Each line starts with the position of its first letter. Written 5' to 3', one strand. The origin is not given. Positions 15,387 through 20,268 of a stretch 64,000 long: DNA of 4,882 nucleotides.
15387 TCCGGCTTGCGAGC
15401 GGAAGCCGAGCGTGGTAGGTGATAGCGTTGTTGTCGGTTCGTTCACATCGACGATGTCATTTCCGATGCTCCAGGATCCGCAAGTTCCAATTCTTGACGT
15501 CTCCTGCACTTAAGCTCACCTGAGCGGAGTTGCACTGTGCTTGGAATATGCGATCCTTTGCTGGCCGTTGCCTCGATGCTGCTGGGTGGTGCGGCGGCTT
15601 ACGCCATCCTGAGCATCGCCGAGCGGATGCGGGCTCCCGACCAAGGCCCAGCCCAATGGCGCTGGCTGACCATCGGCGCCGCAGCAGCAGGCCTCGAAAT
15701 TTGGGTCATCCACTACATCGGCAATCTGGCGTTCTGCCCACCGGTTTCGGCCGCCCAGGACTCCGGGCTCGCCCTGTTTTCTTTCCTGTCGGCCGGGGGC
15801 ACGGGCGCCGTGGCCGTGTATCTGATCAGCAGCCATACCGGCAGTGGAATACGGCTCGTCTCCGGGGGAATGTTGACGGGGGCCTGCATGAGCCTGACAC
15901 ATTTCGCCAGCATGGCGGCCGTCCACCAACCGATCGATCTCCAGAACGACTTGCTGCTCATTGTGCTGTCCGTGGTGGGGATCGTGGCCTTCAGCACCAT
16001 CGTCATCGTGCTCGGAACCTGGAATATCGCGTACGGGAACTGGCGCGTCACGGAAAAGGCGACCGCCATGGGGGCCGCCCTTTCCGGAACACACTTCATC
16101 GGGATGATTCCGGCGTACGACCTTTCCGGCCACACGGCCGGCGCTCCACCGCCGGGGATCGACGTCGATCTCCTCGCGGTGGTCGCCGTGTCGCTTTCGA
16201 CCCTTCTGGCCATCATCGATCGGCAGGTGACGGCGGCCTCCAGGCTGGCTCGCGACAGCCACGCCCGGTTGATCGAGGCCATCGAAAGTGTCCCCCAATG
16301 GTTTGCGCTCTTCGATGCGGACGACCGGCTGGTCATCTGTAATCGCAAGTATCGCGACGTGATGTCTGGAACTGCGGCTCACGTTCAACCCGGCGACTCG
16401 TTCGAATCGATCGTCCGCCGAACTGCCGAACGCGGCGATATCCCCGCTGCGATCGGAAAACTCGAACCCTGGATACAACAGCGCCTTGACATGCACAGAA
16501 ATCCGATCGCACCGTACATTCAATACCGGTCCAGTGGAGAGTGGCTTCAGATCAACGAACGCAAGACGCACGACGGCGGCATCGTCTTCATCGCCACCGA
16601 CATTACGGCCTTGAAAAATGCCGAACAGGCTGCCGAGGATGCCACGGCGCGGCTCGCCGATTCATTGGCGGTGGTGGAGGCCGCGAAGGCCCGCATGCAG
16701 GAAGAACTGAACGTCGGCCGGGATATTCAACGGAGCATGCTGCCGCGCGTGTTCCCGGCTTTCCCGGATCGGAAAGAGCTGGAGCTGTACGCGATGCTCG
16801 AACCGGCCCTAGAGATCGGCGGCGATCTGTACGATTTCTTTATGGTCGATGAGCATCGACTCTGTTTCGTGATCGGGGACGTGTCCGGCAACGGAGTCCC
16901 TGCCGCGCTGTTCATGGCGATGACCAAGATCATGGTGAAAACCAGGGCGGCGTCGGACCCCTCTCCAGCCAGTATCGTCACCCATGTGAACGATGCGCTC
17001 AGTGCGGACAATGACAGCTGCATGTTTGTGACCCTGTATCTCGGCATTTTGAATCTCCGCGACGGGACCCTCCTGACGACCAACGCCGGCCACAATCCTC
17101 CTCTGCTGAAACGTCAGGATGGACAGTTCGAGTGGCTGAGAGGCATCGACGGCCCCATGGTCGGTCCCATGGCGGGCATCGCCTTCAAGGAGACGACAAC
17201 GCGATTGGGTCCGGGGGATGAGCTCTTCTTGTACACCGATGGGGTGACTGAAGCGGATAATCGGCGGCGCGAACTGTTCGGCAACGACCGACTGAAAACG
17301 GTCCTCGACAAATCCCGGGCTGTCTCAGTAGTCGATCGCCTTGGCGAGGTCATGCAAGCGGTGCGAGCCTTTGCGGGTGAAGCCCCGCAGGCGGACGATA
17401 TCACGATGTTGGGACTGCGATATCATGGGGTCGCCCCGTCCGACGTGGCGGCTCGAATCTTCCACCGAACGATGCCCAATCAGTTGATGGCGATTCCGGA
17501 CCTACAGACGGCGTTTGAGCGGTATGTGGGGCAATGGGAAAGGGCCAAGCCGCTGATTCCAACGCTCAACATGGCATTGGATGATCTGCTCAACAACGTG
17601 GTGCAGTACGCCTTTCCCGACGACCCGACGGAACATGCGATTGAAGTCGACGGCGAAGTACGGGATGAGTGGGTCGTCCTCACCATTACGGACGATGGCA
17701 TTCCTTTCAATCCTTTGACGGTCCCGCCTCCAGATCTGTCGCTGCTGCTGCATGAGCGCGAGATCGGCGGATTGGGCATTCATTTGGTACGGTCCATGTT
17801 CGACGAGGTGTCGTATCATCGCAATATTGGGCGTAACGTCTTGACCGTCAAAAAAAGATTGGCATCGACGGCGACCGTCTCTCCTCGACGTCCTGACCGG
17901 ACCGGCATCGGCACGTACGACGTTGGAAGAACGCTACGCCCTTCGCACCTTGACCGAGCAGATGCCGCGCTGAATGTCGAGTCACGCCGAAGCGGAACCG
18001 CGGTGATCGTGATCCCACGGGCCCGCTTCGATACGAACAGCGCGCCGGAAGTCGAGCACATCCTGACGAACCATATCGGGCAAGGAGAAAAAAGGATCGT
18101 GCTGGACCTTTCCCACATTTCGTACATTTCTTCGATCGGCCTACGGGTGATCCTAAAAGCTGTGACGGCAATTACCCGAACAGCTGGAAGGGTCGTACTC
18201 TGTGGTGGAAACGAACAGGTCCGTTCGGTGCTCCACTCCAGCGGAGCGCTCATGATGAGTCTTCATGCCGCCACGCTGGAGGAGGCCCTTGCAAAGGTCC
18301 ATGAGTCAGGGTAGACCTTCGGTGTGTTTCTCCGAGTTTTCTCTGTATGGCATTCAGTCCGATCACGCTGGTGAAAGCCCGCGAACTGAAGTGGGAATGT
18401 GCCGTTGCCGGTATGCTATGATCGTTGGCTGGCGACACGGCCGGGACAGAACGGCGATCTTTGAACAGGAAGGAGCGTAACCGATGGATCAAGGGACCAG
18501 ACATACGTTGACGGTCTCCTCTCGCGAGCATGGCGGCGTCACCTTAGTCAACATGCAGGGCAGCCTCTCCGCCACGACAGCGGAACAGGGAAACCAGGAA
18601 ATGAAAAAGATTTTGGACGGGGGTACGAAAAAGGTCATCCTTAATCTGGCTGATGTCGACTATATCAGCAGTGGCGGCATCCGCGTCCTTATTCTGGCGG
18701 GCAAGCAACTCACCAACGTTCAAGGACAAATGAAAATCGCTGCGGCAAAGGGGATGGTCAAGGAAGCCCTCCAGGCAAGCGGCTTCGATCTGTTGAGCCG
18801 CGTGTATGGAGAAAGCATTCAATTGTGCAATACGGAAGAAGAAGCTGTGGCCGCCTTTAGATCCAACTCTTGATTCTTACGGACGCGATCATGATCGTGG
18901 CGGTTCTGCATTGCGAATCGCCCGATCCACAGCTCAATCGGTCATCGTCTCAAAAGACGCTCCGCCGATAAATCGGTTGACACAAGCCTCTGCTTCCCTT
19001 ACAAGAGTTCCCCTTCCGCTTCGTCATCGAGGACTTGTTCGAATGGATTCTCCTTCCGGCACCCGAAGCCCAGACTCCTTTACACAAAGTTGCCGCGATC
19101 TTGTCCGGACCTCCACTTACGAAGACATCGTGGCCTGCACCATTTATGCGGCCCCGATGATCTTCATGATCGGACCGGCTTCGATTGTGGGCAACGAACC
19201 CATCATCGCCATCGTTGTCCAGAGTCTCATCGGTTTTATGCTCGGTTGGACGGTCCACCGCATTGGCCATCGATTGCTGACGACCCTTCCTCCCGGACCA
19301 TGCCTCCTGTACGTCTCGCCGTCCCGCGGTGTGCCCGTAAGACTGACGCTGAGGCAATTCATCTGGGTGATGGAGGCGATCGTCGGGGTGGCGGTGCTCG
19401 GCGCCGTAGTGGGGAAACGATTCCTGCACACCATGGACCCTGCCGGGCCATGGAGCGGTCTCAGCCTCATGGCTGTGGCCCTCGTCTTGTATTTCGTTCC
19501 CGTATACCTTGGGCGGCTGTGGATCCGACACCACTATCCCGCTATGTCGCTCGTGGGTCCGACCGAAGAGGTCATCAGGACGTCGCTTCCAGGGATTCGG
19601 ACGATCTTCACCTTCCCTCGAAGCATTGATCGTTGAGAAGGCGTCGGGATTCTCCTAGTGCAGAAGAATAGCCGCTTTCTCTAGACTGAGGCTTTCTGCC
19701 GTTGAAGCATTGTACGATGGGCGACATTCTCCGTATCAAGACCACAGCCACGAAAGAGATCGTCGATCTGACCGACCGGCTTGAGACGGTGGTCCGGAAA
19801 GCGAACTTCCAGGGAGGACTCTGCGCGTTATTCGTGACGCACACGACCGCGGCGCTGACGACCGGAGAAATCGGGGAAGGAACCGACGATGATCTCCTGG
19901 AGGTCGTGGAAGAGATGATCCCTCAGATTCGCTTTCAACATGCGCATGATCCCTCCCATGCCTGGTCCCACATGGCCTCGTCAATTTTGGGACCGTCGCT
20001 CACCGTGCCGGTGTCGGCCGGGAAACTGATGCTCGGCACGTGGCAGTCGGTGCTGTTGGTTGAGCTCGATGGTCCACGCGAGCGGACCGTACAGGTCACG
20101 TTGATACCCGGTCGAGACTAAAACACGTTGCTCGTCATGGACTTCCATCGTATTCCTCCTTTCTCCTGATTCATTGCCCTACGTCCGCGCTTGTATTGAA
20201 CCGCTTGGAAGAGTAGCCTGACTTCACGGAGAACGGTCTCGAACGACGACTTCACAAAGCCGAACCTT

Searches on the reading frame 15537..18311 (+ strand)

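Call 15: search_protein_families(library=pfam, proteins=[window:15537-18311:+], max_evalue=0.01)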
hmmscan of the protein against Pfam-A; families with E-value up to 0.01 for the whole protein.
window:15537-18311:+ (925 aa): 8 families
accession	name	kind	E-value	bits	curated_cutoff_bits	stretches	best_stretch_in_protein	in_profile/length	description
PF07228.17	SpoIIE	-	8.6e-49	166.5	25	1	438-629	1-191/192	Stage II sporulation protein E (SpoIIE)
PF12860.13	PAS_7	-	4.4e-22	78.8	27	1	249-364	1-115/115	PAS fold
PF13581.12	HATPase_c_2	-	1.3e-18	67.7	27.4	1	650-773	5-127/127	Histidine kinase-like ATPase domain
PF01740.26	STAS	-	1.6e-14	54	22.6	1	815-916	3-105/106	STAS domain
PF03707.21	MHYT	-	1.5e-11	44.5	21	2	54-108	3-57/59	Bacterial signalling protein N terminal repeat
PF13466.11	STAS_2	-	3e-07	30.9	29.2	1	830-903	6-78/80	STAS domain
PF02518.31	HATPase_c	-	0.00051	20.9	26.4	1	677-753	6-82/111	Histidine kinase-, DNA gyrase B-, and HSP90-like ATPase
PF08448.16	PAS_4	-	0.0094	16.6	23.1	0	250-290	2-41/110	PAS fold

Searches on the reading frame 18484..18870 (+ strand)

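Call 15: search_protein_families(library=pfam, proteins=[window:18484-18870:+], max_evalue=0.01)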
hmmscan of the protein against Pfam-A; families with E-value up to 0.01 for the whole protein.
window:18484-18870:+ (129 aa): 2 families
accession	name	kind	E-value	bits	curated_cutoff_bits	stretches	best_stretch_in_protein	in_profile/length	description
PF01740.26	STAS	-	6.4e-17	61.7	22.6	1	13-113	4-98/106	STAS domain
PF13466.11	STAS_2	-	3.6e-05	24.3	29.2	1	23-102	2-80/80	STAS domain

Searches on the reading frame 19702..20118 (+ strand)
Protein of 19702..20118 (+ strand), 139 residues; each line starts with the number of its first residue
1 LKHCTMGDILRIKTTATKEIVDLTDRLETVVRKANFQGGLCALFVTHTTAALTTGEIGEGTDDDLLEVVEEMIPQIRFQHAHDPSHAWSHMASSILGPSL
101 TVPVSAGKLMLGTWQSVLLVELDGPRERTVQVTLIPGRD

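Call 15: search_protein_families(library=pfam, proteins=[window:19702-20118:+], max_evalue=0.01)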
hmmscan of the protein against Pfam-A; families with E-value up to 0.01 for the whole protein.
window:19702-20118:+ (139 aa): 1 family
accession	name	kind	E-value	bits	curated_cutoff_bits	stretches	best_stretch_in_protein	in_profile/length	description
PF01894.22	UPF0047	-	5.2e-32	110.9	27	1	22-133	1-116/117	Uncharacterised protein family UPF0047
